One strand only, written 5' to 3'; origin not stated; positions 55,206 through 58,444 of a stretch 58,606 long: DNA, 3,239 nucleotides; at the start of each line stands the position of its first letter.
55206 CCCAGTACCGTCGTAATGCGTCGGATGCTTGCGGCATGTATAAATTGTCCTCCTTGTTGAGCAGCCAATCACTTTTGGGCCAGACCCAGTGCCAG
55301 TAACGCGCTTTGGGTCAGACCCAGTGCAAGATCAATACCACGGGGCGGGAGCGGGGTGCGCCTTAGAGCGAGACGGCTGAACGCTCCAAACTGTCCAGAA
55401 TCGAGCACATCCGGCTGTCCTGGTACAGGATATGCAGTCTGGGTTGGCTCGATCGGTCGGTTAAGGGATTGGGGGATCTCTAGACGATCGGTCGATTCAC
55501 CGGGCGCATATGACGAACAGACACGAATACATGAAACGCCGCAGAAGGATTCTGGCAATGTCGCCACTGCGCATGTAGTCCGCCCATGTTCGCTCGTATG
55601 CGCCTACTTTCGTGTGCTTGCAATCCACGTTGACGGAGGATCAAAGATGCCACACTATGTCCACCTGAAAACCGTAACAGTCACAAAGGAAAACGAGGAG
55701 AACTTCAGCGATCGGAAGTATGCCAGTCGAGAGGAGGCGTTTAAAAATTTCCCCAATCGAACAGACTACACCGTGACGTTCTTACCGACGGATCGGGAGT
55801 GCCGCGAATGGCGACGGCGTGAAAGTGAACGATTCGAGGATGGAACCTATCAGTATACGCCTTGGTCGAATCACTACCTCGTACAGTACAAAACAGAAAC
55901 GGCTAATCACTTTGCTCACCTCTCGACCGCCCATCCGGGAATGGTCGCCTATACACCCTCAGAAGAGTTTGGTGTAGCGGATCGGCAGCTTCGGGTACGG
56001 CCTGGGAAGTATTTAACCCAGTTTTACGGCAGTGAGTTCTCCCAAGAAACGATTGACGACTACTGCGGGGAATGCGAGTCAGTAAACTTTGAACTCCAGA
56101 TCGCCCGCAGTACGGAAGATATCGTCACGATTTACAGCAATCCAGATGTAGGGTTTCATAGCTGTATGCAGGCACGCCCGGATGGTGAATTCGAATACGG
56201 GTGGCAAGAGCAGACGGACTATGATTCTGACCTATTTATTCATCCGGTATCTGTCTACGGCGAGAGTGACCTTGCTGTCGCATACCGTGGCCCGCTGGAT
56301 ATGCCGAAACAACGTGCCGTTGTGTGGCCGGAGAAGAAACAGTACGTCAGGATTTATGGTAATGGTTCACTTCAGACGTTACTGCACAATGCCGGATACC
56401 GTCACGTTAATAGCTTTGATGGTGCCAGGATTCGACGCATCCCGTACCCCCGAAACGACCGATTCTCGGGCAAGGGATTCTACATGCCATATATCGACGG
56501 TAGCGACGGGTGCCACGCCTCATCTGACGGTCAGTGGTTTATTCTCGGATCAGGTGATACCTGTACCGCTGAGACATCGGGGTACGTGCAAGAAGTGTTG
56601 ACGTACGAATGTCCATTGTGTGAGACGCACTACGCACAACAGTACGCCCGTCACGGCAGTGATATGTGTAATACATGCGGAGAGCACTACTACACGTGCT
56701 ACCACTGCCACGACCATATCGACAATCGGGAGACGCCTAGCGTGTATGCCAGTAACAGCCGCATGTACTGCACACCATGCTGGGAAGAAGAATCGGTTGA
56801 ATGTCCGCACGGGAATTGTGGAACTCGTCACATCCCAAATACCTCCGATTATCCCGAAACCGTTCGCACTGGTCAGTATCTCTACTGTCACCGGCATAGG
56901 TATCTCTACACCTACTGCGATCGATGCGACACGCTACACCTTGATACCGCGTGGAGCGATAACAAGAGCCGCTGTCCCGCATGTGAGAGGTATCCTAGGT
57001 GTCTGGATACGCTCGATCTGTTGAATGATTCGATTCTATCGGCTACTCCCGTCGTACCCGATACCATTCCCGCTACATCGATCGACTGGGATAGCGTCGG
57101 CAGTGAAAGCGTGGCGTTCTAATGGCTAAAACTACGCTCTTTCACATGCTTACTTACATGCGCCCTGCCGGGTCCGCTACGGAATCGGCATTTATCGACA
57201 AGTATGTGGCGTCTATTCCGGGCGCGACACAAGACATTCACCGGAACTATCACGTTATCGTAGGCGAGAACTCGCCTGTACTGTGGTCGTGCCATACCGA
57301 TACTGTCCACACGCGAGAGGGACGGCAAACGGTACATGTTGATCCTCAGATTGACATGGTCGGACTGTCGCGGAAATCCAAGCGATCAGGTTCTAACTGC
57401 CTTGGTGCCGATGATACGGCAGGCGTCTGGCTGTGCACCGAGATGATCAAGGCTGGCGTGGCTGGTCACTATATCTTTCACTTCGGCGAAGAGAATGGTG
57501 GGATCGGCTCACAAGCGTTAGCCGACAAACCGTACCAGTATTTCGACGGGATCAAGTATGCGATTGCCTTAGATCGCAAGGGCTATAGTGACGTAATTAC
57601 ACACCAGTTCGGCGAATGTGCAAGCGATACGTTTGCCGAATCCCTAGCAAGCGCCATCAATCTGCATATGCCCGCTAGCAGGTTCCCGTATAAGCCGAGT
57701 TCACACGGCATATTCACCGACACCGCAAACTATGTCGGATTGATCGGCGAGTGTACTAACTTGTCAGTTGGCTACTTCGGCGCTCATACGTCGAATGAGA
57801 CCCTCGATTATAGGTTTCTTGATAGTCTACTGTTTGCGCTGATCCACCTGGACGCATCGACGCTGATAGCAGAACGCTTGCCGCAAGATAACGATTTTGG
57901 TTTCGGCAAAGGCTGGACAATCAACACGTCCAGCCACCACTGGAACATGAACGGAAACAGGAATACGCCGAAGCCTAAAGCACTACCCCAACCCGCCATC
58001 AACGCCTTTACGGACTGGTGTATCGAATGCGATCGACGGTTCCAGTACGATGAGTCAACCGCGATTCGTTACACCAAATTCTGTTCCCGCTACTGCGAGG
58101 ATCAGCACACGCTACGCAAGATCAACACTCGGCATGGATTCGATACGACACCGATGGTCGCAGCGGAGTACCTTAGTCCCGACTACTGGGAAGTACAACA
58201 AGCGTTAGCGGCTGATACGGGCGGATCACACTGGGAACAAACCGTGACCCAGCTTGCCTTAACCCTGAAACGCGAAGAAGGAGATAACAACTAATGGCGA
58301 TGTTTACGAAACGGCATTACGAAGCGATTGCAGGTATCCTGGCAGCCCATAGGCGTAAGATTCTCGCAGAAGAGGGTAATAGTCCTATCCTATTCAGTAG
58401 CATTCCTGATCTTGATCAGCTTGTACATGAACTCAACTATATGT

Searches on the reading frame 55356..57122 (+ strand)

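Call 22: search_protein_families(library=phrogs, proteins=[window:55356-57122:+], max_evalue=0.001)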
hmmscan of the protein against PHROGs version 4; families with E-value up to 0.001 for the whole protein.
window:55356-57122:+ (588 aa): 1 family
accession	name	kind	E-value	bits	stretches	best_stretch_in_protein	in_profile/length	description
phrog_6980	-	unknown function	9.1e-10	38.5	1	306-451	416-556/655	-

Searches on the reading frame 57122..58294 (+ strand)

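Call 22: search_protein_families(library=phrogs, proteins=[window:57122-58294:+], max_evalue=0.001)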
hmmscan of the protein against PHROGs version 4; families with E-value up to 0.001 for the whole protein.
window:57122-58294:+ (390 aa): 3 families
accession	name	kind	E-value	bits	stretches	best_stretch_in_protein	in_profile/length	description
phrog_4191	-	other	2.1e-70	238.5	1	2-266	4-263/342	peptidase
phrog_34186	-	unknown function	9.3e-08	32.8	1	48-227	61-228/368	-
phrog_21791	-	other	2.1e-07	31.9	1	78-237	80-241/348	peptidase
